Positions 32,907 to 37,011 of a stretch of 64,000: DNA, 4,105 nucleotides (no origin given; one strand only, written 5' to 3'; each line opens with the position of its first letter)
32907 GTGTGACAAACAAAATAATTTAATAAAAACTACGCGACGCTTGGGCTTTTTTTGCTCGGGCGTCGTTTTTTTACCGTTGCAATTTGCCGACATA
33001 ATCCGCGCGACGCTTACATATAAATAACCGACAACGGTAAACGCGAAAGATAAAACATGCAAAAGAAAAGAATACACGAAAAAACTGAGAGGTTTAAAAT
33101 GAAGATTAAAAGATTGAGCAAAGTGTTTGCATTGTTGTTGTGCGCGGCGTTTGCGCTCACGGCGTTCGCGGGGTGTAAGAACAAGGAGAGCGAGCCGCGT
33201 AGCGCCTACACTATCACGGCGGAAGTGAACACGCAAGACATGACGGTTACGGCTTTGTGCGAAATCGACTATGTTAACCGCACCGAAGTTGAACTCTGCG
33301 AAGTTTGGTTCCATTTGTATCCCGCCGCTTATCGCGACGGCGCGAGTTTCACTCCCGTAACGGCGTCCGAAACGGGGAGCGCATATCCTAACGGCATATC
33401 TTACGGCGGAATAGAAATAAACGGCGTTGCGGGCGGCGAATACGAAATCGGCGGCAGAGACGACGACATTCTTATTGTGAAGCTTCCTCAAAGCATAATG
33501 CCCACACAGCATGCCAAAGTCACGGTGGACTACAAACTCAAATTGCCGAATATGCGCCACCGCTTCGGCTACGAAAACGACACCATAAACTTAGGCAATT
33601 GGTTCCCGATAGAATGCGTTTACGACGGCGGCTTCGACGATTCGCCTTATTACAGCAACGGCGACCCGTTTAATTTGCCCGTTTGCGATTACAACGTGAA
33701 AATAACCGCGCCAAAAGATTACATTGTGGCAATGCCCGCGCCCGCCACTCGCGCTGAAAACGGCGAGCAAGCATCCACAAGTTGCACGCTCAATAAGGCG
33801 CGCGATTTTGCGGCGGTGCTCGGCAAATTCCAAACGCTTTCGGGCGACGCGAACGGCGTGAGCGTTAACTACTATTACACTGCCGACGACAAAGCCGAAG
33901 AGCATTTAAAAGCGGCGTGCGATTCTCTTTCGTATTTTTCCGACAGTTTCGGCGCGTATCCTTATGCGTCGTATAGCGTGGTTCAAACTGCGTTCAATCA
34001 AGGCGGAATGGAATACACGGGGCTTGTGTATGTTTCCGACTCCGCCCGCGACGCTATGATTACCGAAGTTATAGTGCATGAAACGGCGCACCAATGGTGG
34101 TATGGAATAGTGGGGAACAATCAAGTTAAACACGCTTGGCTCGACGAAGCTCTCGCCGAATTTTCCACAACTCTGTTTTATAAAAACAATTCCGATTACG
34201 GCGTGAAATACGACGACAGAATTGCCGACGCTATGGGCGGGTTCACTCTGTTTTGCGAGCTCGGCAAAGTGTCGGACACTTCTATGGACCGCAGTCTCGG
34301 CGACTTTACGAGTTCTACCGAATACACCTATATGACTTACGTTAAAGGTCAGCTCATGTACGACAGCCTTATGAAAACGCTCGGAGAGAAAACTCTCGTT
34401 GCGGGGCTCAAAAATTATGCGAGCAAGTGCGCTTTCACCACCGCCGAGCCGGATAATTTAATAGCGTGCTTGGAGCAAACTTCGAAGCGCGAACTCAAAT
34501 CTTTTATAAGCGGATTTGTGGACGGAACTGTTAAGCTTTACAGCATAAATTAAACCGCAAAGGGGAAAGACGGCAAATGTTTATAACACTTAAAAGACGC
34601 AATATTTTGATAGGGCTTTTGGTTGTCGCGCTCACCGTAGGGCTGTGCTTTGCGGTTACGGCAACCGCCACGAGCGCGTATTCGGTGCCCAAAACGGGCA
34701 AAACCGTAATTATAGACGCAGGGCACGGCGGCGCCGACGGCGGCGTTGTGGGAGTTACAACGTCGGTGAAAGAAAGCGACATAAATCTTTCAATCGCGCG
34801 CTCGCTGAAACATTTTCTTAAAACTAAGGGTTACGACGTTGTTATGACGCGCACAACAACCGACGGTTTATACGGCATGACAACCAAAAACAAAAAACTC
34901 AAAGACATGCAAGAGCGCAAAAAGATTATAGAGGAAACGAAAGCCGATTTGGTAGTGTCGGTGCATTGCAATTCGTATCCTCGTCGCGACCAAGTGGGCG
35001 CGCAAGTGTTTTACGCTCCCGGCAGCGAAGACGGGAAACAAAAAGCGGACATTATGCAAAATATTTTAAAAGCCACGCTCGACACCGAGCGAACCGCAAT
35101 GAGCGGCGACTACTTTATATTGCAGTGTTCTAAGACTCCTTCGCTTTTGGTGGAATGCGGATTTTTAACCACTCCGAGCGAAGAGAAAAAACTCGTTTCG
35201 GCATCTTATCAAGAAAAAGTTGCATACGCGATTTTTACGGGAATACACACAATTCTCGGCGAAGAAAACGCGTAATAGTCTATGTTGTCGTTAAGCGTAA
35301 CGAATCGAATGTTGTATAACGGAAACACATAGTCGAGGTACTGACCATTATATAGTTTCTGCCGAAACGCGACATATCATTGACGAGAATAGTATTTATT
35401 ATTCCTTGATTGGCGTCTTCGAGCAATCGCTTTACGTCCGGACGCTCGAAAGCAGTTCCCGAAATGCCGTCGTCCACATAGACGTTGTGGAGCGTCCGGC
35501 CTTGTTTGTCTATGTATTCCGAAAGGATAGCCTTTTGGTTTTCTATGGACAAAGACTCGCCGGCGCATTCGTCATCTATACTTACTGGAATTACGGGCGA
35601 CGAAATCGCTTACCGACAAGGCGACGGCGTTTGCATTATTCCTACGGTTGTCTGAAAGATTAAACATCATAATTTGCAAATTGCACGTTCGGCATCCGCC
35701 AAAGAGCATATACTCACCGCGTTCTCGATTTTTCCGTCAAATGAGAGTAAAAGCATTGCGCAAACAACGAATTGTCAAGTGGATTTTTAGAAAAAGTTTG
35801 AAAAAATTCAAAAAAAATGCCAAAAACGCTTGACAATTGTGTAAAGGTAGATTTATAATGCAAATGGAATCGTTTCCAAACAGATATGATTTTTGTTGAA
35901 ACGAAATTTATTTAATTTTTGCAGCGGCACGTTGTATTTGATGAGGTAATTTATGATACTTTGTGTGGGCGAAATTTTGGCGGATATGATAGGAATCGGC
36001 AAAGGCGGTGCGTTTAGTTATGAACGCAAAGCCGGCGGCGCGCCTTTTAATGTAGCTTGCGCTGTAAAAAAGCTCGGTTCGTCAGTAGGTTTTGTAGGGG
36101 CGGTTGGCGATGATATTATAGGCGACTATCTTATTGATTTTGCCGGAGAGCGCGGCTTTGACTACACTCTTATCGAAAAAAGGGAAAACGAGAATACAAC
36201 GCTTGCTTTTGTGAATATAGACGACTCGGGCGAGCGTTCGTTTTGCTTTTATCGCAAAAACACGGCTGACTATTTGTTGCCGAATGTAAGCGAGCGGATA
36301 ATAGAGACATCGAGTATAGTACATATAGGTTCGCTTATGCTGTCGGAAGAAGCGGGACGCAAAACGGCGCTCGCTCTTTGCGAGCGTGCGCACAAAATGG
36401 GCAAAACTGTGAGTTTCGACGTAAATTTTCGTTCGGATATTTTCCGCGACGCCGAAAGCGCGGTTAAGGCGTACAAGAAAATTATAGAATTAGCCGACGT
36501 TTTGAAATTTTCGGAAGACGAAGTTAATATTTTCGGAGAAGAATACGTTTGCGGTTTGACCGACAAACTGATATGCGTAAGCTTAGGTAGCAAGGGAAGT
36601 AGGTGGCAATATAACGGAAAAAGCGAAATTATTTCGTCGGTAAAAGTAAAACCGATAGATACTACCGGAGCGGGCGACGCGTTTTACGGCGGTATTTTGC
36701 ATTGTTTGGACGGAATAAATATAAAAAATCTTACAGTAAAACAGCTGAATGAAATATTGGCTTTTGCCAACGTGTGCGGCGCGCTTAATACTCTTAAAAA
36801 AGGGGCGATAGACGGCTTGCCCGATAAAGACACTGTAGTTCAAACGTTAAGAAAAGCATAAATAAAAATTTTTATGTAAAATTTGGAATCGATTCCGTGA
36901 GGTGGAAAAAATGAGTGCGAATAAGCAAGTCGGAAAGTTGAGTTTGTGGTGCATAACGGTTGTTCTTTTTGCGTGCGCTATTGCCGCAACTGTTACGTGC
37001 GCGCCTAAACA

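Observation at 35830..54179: Complete Gram-positive fructan-utilisation locus resembling a Bacteroides PUL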

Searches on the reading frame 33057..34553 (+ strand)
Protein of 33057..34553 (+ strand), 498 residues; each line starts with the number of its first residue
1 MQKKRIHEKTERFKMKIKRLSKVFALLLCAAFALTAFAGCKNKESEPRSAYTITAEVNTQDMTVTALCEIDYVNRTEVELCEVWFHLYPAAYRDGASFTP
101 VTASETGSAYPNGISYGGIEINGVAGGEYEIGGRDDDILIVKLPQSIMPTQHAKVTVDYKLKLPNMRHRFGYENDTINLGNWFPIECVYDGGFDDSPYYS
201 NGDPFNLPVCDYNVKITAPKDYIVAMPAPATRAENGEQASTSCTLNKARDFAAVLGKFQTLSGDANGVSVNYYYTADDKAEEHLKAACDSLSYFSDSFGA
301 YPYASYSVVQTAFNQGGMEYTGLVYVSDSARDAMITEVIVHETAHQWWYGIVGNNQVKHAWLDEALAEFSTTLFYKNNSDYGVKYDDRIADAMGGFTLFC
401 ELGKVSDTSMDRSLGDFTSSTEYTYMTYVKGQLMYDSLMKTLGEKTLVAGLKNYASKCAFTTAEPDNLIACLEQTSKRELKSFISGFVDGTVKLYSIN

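Call 40: search_protein_families(library=pfam, proteins=[window:33057-34553:+], max_evalue=0.001)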
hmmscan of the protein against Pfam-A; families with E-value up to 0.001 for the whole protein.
window:33057-34553:+ (498 aa): 1 family
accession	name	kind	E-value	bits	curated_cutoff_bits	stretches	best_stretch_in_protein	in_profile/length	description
PF01433.26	Peptidase_M1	-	3.2e-20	73.1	27.7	1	285-486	4-217/218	Peptidase family M1 domain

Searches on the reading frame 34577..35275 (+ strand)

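Call 40: search_protein_families(library=pfam, proteins=[window:34577-35275:+], max_evalue=0.001)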
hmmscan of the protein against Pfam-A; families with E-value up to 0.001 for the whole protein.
window:34577-35275:+ (232 aa): 1 family
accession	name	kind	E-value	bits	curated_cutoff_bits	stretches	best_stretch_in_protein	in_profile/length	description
PF01520.23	Amidase_3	-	3.5e-43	148.1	27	1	44-224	1-173/174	N-acetylmuramoyl-L-alanine amidase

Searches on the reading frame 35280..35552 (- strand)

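Call 40: search_protein_families(library=pfam, proteins=[window:35280-35552:-], max_evalue=0.001)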
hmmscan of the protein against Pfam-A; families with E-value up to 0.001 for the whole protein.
window:35280-35552:- (90 aa): 1 family
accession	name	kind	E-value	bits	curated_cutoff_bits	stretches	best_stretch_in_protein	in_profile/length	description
PF00239.26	Resolvase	-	4e-13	50.1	23.3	1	2-71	15-83/145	Resolvase, N terminal domain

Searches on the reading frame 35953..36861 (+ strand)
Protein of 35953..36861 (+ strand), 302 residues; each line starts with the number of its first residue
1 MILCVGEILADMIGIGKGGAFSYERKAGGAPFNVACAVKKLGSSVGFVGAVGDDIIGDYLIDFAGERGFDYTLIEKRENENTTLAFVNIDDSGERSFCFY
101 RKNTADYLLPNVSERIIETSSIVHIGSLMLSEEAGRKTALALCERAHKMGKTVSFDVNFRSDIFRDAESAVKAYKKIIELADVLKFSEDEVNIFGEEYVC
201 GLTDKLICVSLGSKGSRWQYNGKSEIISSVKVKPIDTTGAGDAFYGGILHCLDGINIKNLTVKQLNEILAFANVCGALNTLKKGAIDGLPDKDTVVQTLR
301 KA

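Call 3: search_protein_families(library=pfam, proteins=[window:35953-36861:+], max_evalue=0.01)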
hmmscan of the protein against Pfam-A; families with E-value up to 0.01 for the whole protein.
window:35953-36861:+ (302 aa): 2 families
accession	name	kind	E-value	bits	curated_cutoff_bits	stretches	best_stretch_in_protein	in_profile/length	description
PF00294.29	PfkB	-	1.2e-47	163.2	25.8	1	2-291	4-301/302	pfkB family carbohydrate kinase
PF17767.7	NAPRTase_N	-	0.0077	17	32.6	0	147-192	17-62/125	Nicotinate phosphoribosyltransferase (NAPRTase) N-terminal domain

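Call 9: search_protein_families(library=ncbifam, proteins=[window:35953-36861:+], max_evalue=0.001)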
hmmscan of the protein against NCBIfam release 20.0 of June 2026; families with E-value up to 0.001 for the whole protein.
window:35953-36861:+ (302 aa): 20 families
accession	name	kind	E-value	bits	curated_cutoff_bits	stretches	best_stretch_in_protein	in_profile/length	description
NF006957.1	PRK09434.1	equivalog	1.9e-57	195.1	450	1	5-293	7-300/302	fructokinase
TIGR04382.1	myo_inos_iolC_N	equivalog_domain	8.4e-44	150.1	300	1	22-296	28-306/309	5-dehydro-2-deoxygluconokinase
TIGR02152.1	D_ribokin_bact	equivalog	6.5e-30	104.5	299.65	1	22-296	29-297/298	ribokinase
NF053626.1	RibKinHalex1628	equivalog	8.8e-29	100.9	330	1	24-286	34-279/293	ATP-dependent ribose-1-phosphate kinase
NF049991.1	TagKinase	equivalog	2.1e-28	99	420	1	2-294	10-310/321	tagatose kinase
NF040938.1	KDG_KDGal_kin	equivalog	1.7e-23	83.2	400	1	4-299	3-303/305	bifunctional 2-dehydro-3-deoxygluconokinase/2-dehydro-3-deoxygalactonokinase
NF008353.0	PRK11142.1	equivalog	1.4e-21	77.3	341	1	22-300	33-304/307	ribokinase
NF052444.1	DhDoxglucKinKdgK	equivalog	6.6e-21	75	400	1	12-257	10-275/303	2-dehydro-3-deoxygluconokinase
NF047869.1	myo_kin_aldol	exception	9.2e-16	57.3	600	1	8-162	19-175/586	bifunctional 5-dehydro-2-deoxygluconokinase/5-dehydro-2-deoxyphosphogluconate aldolase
NF007321.0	PRK09813.1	equivalog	6.2e-14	52.1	247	1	27-258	23-241/261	fructoselysine 6-kinase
NF041134.1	R1P_kin_Thcocales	equivalog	5.5e-13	49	500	1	28-274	37-263/291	ADP-dependent ribose-1-phosphate kinase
NF041332.1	KDG_KDGal_kin_Halo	equivalog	5.3e-12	45.8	440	1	22-251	27-270/320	bifunctional 2-dehydro-3-deoxygluconokinase/2-dehydro-3-deoxygalactonokinase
NF041633.1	trifunc_aldol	exception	1.6e-11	43.4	700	1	22-195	267-444/580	KHG/KDPG aldolase/sugar kinase fusion protein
TIGR03168.1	1-PFK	subfamily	4.3e-10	39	216.4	1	24-285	31-287/305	hexose kinase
TIGR03828.1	pfkB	equivalog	3.1e-08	33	292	1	24-284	31-286/305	1-phosphofructokinase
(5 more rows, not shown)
